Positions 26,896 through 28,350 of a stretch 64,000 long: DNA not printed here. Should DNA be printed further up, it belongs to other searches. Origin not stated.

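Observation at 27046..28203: Single ORF fusing a Rossmann NAD(P)-binding domain to a catalytically intact MGMT (Ogt-like) C-terminal domain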

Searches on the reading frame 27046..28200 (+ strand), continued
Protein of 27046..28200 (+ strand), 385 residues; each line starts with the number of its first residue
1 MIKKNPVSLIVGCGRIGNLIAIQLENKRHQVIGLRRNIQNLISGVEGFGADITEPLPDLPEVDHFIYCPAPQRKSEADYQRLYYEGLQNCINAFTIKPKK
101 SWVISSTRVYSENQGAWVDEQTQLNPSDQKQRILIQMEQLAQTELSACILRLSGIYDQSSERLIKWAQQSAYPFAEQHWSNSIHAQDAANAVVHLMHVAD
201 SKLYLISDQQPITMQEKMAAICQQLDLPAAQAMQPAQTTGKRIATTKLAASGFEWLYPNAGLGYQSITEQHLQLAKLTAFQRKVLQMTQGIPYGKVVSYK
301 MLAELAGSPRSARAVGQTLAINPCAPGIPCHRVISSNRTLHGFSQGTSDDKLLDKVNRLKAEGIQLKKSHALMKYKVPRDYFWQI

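Call 21: search_protein_families(library=pfam, proteins=[P0125, P0126, P0136, P0258, P0127], max_evalue=0.01)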
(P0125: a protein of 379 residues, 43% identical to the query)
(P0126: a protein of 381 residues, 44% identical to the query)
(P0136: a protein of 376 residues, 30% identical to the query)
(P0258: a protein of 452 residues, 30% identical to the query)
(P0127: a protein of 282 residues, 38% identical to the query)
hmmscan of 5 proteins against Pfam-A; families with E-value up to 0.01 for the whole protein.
P0125 (379 aa): 1 family
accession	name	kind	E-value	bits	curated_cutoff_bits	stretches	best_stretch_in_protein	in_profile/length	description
PF01035.26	DNA_binding_1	-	7e-25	87.1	27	1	274-352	1-76/81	6-O-methylguanine DNA methyltransferase, DNA binding domain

P0126 (381 aa): 2 families
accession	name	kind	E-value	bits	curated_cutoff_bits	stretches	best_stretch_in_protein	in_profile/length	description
PF01035.26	DNA_binding_1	-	3.5e-27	94.5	27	1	274-358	2-81/81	6-O-methylguanine DNA methyltransferase, DNA binding domain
PF01370.27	Epimerase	-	6.4e-06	26.2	20.9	1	6-192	2-229/240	NAD dependent epimerase/dehydratase family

P0136 (376 aa): 3 families
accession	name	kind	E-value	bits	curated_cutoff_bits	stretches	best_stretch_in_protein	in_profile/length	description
PF01035.26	DNA_binding_1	-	1e-23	83.4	27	1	290-373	1-80/81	6-O-methylguanine DNA methyltransferase, DNA binding domain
PF01370.27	Epimerase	-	1.5e-06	28.3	20.9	1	6-128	2-139/240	NAD dependent epimerase/dehydratase family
PF02558.23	ApbA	-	0.00035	20.7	22.2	1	6-42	2-36/150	Ketopantoate reductase PanE/ApbA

P0258 (452 aa): 4 families
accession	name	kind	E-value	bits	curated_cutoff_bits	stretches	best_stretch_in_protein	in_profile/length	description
PF14091.12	DUF4269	-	3.8e-46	157.5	28.9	1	290-435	2-151/151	Domain of unknown function (DUF4269)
PF01370.27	Epimerase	-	6.4e-12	45.8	20.9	1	20-216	8-231/240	NAD dependent epimerase/dehydratase family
PF04321.23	RmlD_sub_bind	-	1.7e-11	44.1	27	1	14-177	3-159/287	RmlD substrate binding domain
PF13460.12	NAD_binding_10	-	1.6e-10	41.6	27.2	1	20-211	4-182/184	NAD(P)H-binding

P0127 (282 aa): 7 families
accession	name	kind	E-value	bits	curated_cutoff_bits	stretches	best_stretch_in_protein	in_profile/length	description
PF01370.27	Epimerase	-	8.6e-09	35.6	20.9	1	3-199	1-218/240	NAD dependent epimerase/dehydratase family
PF04321.23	RmlD_sub_bind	-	7.7e-08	32.2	27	1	1-234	1-235/287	RmlD substrate binding domain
PF13460.12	NAD_binding_10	-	0.00011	22.6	27.2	1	9-196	4-181/184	NAD(P)H-binding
PF16363.11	GDP_Man_Dehyd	-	0.0011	18.9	27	0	61-125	79-150/332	GDP-mannose 4,6 dehydratase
PF02826.25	2-Hacid_dh_C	-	0.0014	18.5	25.1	1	2-73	38-108/178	D-isomer specific 2-hydroxyacid dehydrogenase, NAD binding domain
PF03807.23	F420_oxidored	-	0.0085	17.1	21.6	0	3-37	2-38/94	NADP oxidoreductase coenzyme F420-dependent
PF03446.21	NAD_binding_2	-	0.0089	16.5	21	0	5-77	4-76/161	NAD binding domain of 6-phosphogluconate dehydrogenase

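Call 22: find_encoding_contigs(protein=P0125, flank=6000, max_places=3)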
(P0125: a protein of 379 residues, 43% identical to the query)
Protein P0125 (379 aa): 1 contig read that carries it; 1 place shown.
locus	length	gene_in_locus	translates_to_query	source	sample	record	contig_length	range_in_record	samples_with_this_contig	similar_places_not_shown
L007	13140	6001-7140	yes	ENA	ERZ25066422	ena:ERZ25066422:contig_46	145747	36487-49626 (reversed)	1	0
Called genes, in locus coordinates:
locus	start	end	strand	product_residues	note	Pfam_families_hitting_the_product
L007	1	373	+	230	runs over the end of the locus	PF02353:CMAS, PF05219:DREV, PF06325:PrmA, PF13489:Methyltransf_23, PF13649:Methyltransf_25, PF13847:Methyltransf_31, PF08241:Methyltransf_11, PF08242:Methyltransf_12, +3 more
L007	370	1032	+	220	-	PF00702:Hydrolase, PF13419:HAD_2, PF13242:Hydrolase_like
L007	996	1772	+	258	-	PF23441:SDR (weak), PF00106:adh_short, PF02719:Polysacc_synt_2 (weak), PF08659:KR, PF13561:adh_short_C2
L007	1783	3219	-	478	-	PF00171:Aldedh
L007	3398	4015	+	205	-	-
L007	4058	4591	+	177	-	PF08534:Redoxin (faint), PF13098:Thioredoxin_2, PF13899:Thioredoxin_7 (weak), PF13728:TraF (faint)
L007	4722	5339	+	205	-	PF02798:GST_N, PF13417:GST_N_3, PF13409:GST_N_2, PF00043:GST_C (weak)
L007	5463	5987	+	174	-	PF04386:SspB (weak)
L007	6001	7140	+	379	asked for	PF01035:DNA_binding_1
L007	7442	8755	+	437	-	PF00463:ICL, PF13714:PEP_mutase, PF00463:ICL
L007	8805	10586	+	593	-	PF20423:AceK_regulatory, PF06315:AceK_kinase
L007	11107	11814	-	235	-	-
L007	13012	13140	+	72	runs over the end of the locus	-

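Call 23: find_encoding_contigs(protein=P0126, flank=6000, max_places=3)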
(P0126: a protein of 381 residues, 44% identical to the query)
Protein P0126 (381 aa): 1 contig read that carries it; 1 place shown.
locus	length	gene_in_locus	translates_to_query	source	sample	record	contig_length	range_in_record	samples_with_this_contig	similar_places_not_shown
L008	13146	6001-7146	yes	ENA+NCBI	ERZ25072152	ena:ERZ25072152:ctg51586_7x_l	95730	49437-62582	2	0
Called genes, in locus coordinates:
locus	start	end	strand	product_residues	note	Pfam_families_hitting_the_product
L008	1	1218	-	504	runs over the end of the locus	PF01676:Metalloenzyme, PF06415:iPGM_N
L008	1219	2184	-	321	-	PF01210:NAD_Gly3P_dh_N, PF02558:ApbA (weak), PF03807:F420_oxidored (faint), PF07479:NAD_Gly3P_dh_C, PF20618:GPD_NAD_C_bact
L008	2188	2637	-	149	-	PF02556:SecB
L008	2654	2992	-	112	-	PF00462:Glutaredoxin, PF13417:GST_N_3 (weak)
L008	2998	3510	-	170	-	PF00581:Rhodanese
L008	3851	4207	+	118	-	PF00829:Ribosomal_L21p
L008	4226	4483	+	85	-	PF01016:Ribosomal_L27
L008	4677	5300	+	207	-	PF02798:GST_N, PF13417:GST_N_3, PF13409:GST_N_2 (weak)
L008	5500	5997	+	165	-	PF04386:SspB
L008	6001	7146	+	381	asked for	PF01370:Epimerase (faint), PF01035:DNA_binding_1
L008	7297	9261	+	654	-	PF16177:ACAS_N, PF00501:AMP-binding, PF13193:AMP-binding_C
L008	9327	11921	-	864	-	PF00912:Transgly, PF17092:PCB_OB (faint), PF00905:Transpeptidase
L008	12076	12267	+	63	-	-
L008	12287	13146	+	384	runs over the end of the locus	PF22059:GumK_N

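Call 24: find_encoding_contigs(protein=P0136, flank=6000, max_places=3)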
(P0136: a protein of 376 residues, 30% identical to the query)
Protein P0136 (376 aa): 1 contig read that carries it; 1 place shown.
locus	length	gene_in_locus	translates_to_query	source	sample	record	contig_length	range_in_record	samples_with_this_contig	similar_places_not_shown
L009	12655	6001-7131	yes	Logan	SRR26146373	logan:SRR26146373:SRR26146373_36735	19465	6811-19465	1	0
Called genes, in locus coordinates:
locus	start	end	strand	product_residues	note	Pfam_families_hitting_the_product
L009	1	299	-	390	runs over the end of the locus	PF01154:HMG_CoA_synt_N, PF00195:Chal_sti_synt_N (weak), PF08540:HMG_CoA_synt_C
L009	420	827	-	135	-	-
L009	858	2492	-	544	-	PF00342:PGI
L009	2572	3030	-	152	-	PF07977:FabA, PF22818:ApeI-like (weak)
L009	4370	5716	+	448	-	PF07728:AAA_5 (faint), PF00004:AAA (weak), PF07724:AAA_2, PF00004:AAA (weak)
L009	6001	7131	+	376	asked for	PF01370:Epimerase (weak), PF01035:DNA_binding_1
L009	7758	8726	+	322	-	PF11356:T2SSC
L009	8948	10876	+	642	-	PF21305:type_II_gspD_N0, PF03958:Secretin_N, PF00263:Secretin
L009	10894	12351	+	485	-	PF22341:GSPE_N1E, PF00437:T2SSE, PF25199:nSTAND_NTPase5 (faint)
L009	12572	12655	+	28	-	?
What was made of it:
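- The fourth fusion lineage (L009) is not next to sspAB (call 24).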

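Call 25: find_encoding_contigs(protein=P0127, flank=5000, max_places=3)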
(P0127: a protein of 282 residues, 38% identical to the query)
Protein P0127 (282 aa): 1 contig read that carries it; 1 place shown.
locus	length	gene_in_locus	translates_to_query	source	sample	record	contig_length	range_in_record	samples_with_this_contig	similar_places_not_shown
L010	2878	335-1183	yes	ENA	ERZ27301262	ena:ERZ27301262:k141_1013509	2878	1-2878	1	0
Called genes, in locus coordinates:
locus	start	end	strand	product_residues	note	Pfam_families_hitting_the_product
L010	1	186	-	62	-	?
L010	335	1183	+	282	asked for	PF01370:Epimerase, PF04321:RmlD_sub_bind (weak)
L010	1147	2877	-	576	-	?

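Call 26: find_encoding_contigs(protein=P0128, flank=5000, max_places=3)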
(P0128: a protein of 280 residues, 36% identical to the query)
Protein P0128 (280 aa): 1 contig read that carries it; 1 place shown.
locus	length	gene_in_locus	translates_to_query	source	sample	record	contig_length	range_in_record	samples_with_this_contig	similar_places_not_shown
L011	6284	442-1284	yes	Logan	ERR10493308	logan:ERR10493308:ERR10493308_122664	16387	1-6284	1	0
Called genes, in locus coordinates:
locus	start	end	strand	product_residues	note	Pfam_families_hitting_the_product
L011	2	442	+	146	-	?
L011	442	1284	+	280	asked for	PF01370:Epimerase (faint), PF08338:DUF1731 (faint)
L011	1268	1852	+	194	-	PF12766:Pyridox_oxase_2 (weak), PF01243:PNPOx_N, PF10590:PNP_phzG_C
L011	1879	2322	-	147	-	PF14467:DUF4426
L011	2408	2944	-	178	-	PF02325:CCB3_YggT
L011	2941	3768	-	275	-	PF03807:F420_oxidored, PF14748:P5CR_dimer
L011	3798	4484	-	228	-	PF01168:Ala_racemase_N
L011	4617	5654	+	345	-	PF00437:T2SSE, PF13191:AAA_16 (faint)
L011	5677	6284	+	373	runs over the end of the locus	PF00437:T2SSE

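Call 28: search_protein_families(library=pfam, proteins=[L011:2-439:+, L007:5463-5984:+, L008:5500-5994:+, L009:4370-5713:+], max_evalue=0.01)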
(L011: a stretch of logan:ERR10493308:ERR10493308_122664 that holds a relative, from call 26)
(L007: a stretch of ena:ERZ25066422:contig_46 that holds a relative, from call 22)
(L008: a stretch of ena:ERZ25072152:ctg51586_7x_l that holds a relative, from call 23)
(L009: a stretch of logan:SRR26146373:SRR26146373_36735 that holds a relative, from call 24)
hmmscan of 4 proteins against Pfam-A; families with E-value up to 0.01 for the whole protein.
L011:2-439:+ (146 aa): 1 family
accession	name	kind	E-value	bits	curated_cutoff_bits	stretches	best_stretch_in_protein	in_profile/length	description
PF09721.15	Exosortase_EpsH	-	7e-09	35.9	25.7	1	4-129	122-252/254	Transmembrane exosortase (Exosortase_EpsH)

L007:5463-5984:+ (174 aa): 1 family
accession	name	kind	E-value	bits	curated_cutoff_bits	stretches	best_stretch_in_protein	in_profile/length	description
PF04386.18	SspB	-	3e-07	31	27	1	13-110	3-109/156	Stringent starvation protein B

L008:5500-5994:+ (165 aa): 1 family
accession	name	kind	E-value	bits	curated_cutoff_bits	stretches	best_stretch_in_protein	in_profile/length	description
PF04386.18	SspB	-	7.7e-11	42.7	27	1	17-139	3-129/156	Stringent starvation protein B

L009:4370-5713:+ (448 aa): 13 families
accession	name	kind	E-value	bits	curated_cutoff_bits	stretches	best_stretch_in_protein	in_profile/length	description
PF07724.20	AAA_2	-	3e-33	115.6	27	2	191-334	12-166/166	AAA domain (Cdc48 subfamily)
PF00004.35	AAA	-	1.2e-15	58.6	21.2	2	57-178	1-128/131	ATPase family associated with various cellular activities (AAA)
PF07728.20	AAA_5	-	3.6e-08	33.9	22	1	56-92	1-38/139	AAA domain (dynein-related subfamily)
PF01078.27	Mg_chelatase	-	8.1e-05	22.5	20.3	1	56-117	24-83/207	Magnesium chelatase, subunit ChlI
PF13401.12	AAA_22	-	0.00013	22.7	27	1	56-110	7-57/130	AAA domain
PF13191.12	AAA_16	-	0.00015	22.7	32.6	1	54-172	24-129/167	AAA ATPase domain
PF05496.18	RuvB_N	-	0.00032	20.9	27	0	18-83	7-62/159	Holliday junction DNA helicase RuvB P-loop domain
PF00270.35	DEAD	-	0.00094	19.4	26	0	54-70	14-30/167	DEAD/DEAH box helicase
PF10431.15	ClpB_D2-small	-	0.00096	19.6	21.9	1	340-410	1-62/81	C-terminal, D2-small domain, of ClpB protein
PF00493.29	MCM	-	0.00097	18.7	23.3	0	10-81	15-84/224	MCM P-loop domain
PF13238.12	AAA_18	-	0.0012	19.7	29.4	1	57-120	1-53/128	AAA domain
PF00158.32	Sigma54_activat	-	0.0054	16.9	20.2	0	54-89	22-60/168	Sigma-54 interaction domain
PF06068.19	TIP49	-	0.0058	16.3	23.8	0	19-90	24-88/347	TIP49 P-loop domain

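Call 34: find_related_loci(query=A4, collection=metagenome_contigs, flank=5000)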
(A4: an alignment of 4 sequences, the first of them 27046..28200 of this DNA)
Query A4 (385 aa) in metagenome_contigs; peptide patterns used: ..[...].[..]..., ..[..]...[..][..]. (x = any residue, [..] = any of these).
600 stretches matched a pattern (row limit reached: there are more); 389 encode a relative of the query (tblastn E <= 1e-3); the best 80 are kept; 80 distinct loci.
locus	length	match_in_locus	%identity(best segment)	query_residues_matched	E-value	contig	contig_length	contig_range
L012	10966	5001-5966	35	9-324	4e-49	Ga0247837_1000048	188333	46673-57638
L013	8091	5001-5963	33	9-324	5e-46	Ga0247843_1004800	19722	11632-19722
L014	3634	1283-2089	34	9-267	3e-42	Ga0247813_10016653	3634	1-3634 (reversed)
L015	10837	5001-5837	34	9-270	3e-42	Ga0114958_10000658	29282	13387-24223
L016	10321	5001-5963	34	9-324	2e-42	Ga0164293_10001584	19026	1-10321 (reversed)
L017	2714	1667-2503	34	9-270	3e-42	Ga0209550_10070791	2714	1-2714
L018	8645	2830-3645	33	7-273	1e-41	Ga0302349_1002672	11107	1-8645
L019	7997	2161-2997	31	9-270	3e-41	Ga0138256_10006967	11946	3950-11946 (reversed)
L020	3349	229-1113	32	9-283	2e-41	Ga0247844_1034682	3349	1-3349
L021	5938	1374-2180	33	9-267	3e-41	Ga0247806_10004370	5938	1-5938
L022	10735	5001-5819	33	9-269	5e-41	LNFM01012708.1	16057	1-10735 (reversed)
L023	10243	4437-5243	33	9-267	8e-41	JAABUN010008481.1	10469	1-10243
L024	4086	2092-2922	32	3-269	1e-40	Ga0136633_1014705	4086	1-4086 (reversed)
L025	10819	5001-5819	33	9-269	2e-40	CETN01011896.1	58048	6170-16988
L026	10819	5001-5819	33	9-269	2e-40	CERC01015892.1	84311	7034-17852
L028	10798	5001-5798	34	9-267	2e-39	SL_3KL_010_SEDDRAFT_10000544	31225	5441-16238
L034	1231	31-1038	30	9-340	1e-39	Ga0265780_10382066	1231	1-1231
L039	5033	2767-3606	35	9-279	1e-37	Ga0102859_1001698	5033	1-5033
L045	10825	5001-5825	31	1-270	4e-37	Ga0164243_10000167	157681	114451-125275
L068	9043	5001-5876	31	6-282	3e-35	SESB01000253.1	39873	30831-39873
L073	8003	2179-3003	36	9-273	5e-35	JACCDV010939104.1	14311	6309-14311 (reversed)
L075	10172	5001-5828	32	6-267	4e-35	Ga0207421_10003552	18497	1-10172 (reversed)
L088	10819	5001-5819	32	9-270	2e-34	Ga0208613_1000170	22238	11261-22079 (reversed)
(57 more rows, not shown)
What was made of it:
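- Tried and rejected: It was repeated with the fusion alignment (call 34).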

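Call 49: predict_structure(alignment_id=A5)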
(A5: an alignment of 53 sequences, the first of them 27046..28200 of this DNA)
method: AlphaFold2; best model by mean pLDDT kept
length: 385 residues; sequences in the alignment: 53
mean_pLDDT: 89.1   pTM: 0.83
mean pLDDT of the five models: 89.1, 88.2, 87.9, 87.9, 82.9
residues with pLDDT >= 90: 222; 70-90: 142; 50-70: 18; < 50: 3
segments of 3 or more residues with pLDDT < 50: none
pLDDT, mean of each block of 10 residues (from residue 1): 83 91 92 90 86 96 96 89 98 97 97 92 95 98 98 88 85 74 94 97 96 88 85 69 95 94 86 90 90 88 92 91 81 90 64 86 82 86 82
secondary structure, 60 per line:
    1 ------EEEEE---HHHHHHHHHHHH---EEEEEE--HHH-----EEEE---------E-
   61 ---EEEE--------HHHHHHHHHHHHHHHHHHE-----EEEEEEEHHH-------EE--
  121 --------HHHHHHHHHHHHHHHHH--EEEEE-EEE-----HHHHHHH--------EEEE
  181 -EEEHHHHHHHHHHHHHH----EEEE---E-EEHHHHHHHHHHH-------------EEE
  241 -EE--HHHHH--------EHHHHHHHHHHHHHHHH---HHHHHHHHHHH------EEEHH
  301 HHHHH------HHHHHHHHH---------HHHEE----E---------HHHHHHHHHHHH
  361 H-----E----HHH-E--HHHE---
elements in order: E7-11 H15-26 E30-35 E46-49 E64-67 H76-93 E100-106 H129-145 E148-152 E154-156 H162-168 E177-180 E182-184 H185-198 E203-206 H214-224 E238-240 H246-250 H260-275 H279-289 E296-298 H299-305 H312-320 H349-361
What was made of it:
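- Folded unit: the AF2 model has pLDDT 89 and pTM 0.83, which suggests a defined inter-domain packing (call 49).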
